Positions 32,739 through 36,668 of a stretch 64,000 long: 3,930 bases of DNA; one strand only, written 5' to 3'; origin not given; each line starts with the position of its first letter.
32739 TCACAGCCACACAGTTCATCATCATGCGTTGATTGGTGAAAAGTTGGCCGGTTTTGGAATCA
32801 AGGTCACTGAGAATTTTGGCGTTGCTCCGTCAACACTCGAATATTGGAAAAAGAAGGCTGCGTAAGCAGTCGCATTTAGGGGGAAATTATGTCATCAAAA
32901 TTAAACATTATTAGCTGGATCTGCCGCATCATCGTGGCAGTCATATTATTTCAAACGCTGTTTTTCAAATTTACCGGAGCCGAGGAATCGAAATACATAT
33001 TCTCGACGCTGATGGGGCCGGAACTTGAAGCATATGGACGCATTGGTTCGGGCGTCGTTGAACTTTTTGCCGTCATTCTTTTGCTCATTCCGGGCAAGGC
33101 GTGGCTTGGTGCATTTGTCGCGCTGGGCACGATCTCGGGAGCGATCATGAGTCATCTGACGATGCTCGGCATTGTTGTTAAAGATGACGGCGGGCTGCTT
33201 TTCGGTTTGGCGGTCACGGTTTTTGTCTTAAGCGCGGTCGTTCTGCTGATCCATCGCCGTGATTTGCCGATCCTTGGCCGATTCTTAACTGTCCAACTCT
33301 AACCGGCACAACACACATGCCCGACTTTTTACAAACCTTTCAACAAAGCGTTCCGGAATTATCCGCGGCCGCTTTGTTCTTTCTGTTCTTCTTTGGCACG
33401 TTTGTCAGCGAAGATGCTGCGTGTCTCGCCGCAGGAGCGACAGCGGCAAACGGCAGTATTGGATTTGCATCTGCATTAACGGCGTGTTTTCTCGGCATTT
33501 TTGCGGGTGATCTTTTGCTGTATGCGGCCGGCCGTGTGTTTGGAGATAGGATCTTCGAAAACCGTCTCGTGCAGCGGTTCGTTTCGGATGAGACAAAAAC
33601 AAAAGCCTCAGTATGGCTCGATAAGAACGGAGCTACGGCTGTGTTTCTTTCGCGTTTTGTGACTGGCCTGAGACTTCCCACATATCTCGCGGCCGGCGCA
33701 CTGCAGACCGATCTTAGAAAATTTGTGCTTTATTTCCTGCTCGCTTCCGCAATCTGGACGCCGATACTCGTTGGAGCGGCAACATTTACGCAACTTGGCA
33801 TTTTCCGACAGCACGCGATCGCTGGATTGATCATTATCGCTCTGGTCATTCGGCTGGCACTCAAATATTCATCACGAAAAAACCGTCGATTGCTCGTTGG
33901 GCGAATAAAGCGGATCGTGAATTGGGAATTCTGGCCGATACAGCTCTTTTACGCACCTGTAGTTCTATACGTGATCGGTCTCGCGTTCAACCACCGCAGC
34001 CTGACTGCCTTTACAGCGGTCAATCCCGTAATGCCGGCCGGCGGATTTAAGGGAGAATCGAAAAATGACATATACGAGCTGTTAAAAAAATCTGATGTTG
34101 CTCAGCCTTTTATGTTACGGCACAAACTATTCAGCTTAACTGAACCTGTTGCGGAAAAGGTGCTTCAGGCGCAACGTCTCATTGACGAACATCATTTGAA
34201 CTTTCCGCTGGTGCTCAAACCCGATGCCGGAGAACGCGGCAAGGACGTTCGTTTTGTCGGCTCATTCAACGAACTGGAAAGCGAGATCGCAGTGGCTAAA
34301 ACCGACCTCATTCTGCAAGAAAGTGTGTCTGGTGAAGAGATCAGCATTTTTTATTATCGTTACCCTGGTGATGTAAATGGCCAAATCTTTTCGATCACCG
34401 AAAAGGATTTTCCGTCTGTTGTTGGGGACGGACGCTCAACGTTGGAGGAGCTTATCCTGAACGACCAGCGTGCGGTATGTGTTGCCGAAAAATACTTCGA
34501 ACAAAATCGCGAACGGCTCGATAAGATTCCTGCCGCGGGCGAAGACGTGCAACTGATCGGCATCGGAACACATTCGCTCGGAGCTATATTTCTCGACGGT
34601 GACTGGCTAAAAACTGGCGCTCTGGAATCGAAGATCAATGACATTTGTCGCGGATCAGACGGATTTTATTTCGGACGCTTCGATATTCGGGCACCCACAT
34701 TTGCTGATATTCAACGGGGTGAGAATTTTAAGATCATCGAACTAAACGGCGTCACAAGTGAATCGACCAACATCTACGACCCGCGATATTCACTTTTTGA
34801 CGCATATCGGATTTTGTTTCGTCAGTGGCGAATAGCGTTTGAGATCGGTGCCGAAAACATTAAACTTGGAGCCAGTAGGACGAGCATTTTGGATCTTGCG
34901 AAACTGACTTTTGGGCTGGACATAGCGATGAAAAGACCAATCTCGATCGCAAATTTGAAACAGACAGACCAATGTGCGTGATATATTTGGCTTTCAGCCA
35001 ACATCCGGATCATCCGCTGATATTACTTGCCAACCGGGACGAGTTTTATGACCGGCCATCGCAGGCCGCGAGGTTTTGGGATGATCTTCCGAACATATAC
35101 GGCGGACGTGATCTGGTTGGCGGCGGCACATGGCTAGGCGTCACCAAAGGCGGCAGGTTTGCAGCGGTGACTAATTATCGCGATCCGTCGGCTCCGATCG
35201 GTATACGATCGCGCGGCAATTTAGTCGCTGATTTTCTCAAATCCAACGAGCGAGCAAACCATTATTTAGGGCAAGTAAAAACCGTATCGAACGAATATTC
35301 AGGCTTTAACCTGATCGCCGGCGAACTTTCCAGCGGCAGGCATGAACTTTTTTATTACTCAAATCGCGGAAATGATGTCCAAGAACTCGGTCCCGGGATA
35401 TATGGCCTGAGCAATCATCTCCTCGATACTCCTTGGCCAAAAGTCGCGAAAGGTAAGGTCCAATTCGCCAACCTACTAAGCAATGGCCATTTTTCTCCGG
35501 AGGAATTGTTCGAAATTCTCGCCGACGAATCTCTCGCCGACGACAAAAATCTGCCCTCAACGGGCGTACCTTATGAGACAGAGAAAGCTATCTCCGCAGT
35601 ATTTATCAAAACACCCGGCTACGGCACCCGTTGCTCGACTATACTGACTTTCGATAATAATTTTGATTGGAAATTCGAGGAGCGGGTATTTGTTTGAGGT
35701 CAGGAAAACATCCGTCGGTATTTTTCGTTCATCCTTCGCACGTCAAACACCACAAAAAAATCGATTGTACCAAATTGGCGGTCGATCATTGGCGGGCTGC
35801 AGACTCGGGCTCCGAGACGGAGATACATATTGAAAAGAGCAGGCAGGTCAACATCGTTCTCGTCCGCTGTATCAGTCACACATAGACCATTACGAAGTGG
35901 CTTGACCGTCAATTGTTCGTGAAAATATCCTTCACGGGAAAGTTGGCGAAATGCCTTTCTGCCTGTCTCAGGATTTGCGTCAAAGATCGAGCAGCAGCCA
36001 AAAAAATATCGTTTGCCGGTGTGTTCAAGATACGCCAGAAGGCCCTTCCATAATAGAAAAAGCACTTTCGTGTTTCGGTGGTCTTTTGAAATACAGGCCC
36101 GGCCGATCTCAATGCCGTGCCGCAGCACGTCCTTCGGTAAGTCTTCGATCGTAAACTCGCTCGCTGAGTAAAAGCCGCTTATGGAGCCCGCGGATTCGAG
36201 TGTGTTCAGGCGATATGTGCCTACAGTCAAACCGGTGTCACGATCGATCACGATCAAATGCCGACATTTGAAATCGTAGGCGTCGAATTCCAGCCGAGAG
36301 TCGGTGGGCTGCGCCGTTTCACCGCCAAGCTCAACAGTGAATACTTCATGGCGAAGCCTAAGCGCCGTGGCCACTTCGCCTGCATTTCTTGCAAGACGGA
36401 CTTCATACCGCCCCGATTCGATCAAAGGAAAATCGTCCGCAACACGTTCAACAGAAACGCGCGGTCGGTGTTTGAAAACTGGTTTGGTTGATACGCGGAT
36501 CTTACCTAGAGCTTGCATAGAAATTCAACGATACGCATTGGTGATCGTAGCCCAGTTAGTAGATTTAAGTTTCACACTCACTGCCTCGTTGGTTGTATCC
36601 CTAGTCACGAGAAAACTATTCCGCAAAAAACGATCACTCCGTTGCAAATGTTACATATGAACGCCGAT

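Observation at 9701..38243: Displaced comM 3' end lies about 27 kb downstream of the intact comM in direct orientation, as expected for an insertion island targeting a gene's 3' end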

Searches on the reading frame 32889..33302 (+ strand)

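Call 8: search_protein_families(library=pfam, proteins=[window:32889-33302:+])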
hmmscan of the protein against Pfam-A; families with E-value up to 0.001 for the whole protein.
window:32889-33302:+ (137 aa): 1 family
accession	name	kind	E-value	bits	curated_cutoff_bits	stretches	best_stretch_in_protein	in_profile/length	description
PF07291.16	MauE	-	0.00077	20.2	27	1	6-87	2-85/128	Methylamine utilisation protein MauE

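Call 49: search_protein_families(library=ncbifam, proteins=[window:32889-33302:+], max_evalue=0.01)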
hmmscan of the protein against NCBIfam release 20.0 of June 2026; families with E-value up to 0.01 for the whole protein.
window:32889-33302:+ (137 aa): 0 families

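Call 67: search_protein_families(library=phrogs, proteins=[window:32889-33302:+], max_evalue=0.01)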
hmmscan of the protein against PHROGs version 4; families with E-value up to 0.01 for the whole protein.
window:32889-33302:+ (137 aa): 0 families

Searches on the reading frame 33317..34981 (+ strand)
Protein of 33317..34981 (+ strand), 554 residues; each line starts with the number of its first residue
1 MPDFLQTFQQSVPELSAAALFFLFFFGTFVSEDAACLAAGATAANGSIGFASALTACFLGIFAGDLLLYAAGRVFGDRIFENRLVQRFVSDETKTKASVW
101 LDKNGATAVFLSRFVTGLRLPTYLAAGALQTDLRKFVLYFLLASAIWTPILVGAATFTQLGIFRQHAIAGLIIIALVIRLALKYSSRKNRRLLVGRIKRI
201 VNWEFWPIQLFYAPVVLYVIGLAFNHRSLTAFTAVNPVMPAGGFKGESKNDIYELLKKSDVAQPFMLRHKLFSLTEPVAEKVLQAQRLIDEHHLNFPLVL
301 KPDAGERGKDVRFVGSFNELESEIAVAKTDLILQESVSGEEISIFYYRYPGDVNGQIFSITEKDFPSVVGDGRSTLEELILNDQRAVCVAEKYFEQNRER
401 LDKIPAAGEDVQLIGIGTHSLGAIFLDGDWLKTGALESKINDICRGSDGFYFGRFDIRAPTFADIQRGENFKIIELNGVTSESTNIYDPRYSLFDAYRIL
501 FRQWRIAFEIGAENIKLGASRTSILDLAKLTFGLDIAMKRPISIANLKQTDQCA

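Call 8: search_protein_families(library=pfam, proteins=[window:33317-34981:+])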
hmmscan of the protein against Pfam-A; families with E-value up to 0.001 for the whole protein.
window:33317-34981:+ (554 aa): 1 family
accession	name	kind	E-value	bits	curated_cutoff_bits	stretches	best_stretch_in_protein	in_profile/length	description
PF09335.16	VTT_dom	-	3.2e-17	63.6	33.9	1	42-154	7-120/123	VTT domain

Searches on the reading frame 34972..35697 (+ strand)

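Call 8: search_protein_families(library=pfam, proteins=[window:34972-35697:+])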
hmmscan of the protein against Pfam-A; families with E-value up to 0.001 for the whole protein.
window:34972-35697:+ (241 aa): 1 family
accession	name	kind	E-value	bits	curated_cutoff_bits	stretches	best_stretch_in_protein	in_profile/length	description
PF05742.17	TANGO2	-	4.1e-74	250.4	22.6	1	1-239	1-254/257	Transport and Golgi organisation 2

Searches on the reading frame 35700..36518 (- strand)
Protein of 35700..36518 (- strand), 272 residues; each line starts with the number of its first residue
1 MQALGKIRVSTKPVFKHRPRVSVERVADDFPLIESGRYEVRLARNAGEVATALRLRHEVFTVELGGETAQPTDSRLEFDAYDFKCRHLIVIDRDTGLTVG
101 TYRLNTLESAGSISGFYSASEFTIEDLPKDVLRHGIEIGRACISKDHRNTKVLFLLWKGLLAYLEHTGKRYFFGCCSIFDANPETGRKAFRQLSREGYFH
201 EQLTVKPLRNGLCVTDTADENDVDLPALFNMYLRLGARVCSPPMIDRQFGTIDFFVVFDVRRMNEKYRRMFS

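Call 8: search_protein_families(library=pfam, proteins=[window:35700-36518:-])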
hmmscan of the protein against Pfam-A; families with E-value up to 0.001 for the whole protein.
window:35700-36518:- (272 aa): 2 families
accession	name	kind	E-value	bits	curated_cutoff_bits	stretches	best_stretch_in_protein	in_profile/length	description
PF13444.12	Acetyltransf_5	-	2.9e-27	95.8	22.4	1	55-158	1-102/102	Acetyltransferase (GNAT) domain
PF21926.2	FeeM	-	0.00056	20.2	27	0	52-165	2-110/158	N-acyl amino acid synthase FeeM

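Call 31: find_related_loci(query=window:35703-36518:-, collection=metagenome_contigs, flank=10000)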
Query window:35703-36518:- (272 aa) in metagenome_contigs; peptide patterns used: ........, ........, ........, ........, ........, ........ (x = any residue, [..] = any of these).
209 stretches matched a pattern; 75 encode a relative of the query (tblastn E <= 1e-3); 75 distinct loci.
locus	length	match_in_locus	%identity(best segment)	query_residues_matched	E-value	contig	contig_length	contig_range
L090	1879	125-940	67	1-272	1e-130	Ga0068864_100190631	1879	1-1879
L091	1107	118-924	65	1-272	2e-131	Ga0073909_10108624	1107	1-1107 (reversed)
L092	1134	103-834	65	30-272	3e-119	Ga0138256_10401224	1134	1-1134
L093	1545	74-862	58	5-272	7e-115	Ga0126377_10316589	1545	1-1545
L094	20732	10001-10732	66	30-272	5e-107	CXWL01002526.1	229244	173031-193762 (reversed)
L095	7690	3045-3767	64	31-271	8e-104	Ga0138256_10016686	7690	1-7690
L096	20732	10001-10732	64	30-272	2e-103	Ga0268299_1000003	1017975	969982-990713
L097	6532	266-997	62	29-272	2e-102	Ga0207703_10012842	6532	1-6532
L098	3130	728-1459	62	29-272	1e-104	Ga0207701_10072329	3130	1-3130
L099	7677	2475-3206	62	29-272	2e-102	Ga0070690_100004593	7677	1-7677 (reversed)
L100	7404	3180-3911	62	29-272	2e-102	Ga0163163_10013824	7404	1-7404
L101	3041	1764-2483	64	29-271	1e-103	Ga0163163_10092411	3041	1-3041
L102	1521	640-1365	64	30-271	1e-108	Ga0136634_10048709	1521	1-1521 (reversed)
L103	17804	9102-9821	62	30-271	9e-101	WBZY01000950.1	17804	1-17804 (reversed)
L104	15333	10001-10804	58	1-271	6e-101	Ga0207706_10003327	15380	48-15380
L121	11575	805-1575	49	20-271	2e-76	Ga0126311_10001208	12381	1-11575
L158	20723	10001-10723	46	34-271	4e-66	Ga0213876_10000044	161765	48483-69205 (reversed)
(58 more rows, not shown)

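Call 33: find_homologous_proteins(query=window:35703-36518:-, max_evalue=1e-40)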
Query window:35703-36518:- (272 aa): 670 proteins with E <= 1e-40 among 1355 candidates; the best 120 are listed.
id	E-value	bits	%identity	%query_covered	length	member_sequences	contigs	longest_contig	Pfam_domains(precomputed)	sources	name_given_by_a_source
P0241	7.0e-182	621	100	100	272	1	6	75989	PF13444.13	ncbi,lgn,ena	-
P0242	8.5e-158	542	87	100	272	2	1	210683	PF13444.13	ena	-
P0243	2.9e-148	511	82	100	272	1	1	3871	PF13444.13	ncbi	-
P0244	1.6e-140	485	78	100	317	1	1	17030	PF13444.13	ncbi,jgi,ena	jgi:putative hemolysin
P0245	1.2e-137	476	76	100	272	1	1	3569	PF13444.13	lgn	-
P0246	3.6e-126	438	72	100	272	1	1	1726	PF13444.13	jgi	jgi:putative hemolysin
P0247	2.0e-116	406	67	100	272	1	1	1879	PF13444.13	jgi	-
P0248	3.8e-115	402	67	100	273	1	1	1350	PF13444.13,PF21926.3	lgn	-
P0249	7.9e-114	398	70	91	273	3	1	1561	PF13444.13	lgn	-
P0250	8.8e-114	398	65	100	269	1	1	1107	PF13444.13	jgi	-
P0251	4.7e-112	392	65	100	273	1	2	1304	PF13444.13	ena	-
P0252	5.7e-112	392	64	100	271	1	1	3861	PF13444.13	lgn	-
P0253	7.6e-111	388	65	100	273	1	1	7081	PF13444.13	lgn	-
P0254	8.0e-110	385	67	100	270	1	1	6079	PF13444.13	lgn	-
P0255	9.2e-110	384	70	89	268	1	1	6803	PF13444.13,PF21926.3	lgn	-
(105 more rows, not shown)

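Call 34: find_encoding_contigs(protein=P0241, flank=10000, max_places=8)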
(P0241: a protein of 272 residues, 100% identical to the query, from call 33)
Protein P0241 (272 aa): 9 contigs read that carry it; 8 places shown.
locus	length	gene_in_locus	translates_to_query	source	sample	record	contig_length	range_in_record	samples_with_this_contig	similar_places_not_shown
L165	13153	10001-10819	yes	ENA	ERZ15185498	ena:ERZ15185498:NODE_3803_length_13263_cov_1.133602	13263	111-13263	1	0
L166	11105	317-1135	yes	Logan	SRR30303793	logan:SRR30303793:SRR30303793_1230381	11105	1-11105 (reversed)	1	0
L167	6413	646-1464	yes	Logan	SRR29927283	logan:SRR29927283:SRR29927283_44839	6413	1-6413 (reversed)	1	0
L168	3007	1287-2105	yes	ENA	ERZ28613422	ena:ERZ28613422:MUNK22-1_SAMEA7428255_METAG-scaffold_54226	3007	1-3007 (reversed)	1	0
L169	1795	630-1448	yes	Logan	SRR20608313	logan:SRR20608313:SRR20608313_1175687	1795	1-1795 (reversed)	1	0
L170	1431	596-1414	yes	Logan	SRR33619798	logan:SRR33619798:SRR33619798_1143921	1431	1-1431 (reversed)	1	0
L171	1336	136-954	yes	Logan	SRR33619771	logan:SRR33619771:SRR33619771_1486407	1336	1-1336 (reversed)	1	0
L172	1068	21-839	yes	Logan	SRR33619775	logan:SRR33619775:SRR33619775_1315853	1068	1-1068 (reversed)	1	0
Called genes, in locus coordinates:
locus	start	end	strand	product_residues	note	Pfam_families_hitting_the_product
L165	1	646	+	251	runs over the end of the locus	?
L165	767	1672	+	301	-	PF05833:NFACT_N, PF05670:NFACT-R_1, PF18297:NFACT-R_2 (weak)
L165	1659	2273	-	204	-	PF08534:Redoxin, PF00255:GSHPx (faint), PF00578:AhpC-TSA, PF13905:Thioredoxin_8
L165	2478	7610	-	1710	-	PF14312:FG-GAP_2, PF05048:NosD (faint), PF14312:FG-GAP_2, PF00404:Dockerin_1 (faint), PF00963:Cohesin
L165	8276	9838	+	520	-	PF13541:ChlI, PF05362:Lon_C (weak), PF00493:MCM, PF01078:Mg_chelatase, PF05496:RuvB_N (faint), PF07728:AAA_5, PF13335:Mg_chelatase_C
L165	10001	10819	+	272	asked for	PF13444:Acetyltransf_5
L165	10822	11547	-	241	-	PF05742:TANGO2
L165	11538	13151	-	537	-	?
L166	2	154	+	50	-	?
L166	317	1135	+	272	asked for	PF13444:Acetyltransf_5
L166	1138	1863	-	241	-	PF05742:TANGO2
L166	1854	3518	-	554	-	PF09335:VTT_dom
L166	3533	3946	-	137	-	-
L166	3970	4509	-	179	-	-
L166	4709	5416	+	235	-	-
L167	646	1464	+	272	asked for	PF13444:Acetyltransf_5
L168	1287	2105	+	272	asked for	PF13444:Acetyltransf_5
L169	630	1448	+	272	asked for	PF13444:Acetyltransf_5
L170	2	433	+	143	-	?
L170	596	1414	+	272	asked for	PF13444:Acetyltransf_5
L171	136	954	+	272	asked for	PF13444:Acetyltransf_5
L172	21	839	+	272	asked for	PF13444:Acetyltransf_5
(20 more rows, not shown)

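Call 35: find_encoding_contigs(protein=P0242, flank=10000, max_places=3)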
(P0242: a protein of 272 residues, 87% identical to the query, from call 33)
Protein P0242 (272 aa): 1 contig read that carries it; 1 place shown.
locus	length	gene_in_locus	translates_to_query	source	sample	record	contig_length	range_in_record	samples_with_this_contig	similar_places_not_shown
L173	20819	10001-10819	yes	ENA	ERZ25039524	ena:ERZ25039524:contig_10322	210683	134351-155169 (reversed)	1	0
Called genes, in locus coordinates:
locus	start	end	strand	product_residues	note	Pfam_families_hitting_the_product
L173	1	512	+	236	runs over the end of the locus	PF02777:Sod_Fe_C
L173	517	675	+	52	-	-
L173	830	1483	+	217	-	PF07244:POTRA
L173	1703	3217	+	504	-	PF07244:POTRA, PF01103:Omp85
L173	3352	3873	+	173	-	-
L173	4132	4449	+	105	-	-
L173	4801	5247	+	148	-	PF22817:ApeP-like, PF07977:FabA, PF22818:ApeI-like, PF03061:4HBT (weak)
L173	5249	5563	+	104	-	-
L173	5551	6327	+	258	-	PF25084:LbH_EIF2B (faint), PF25087:GMPPB_C (weak), PF00132:Hexapep, PF13720:Acetyltransf_11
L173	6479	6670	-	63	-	-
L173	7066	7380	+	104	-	-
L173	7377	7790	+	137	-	-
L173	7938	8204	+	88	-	-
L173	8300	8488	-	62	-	-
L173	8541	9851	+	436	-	PF00092:VWA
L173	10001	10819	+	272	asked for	PF13444:Acetyltransf_5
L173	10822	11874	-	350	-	PF05742:TANGO2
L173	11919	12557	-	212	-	-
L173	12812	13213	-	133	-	PF09335:VTT_dom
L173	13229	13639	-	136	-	-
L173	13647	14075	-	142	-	-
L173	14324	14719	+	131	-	-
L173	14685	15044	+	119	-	-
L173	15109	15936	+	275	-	PF03928:HbpS-like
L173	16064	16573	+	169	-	-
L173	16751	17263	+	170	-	-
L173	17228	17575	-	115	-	-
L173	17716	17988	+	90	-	-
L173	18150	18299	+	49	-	-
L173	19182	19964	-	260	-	-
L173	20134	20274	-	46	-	-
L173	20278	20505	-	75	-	-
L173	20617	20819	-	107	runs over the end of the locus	-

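Call 49: search_protein_families(library=ncbifam, proteins=[window:35700-36518:-], max_evalue=0.01)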
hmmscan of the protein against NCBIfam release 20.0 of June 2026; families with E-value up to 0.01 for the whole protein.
window:35700-36518:- (272 aa): 5 families
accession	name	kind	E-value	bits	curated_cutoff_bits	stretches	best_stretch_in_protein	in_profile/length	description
NF052554.1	OrAlActfOlsBRHOCB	equivalog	1.4e-42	146.2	350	1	35-271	5-253/256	L-ornithine N(alpha)-acyltransferase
NF052555.1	OrAlActfOlsBBRUA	equivalog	1.7e-40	139.3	320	1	36-270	21-269/278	l-ornithine N(alpha)-acyltransferase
NF052615.1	orn_lipid_OlsF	equivalog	5.3e-21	74.8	620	1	72-201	339-472/570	bifunctional ornithine lipid synthase OlsF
TIGR03694.1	exosort_acyl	subfamily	4.4e-11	42.7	111.95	1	38-149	8-125/241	PEP-CTERM/exosortase system-associated acyltransferase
NF053696.1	GlyAclTfGlsBBct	equivalog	4.1e-08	32.7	300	1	54-200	48-204/303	glycine N(alpha)-acyltransferase GlsB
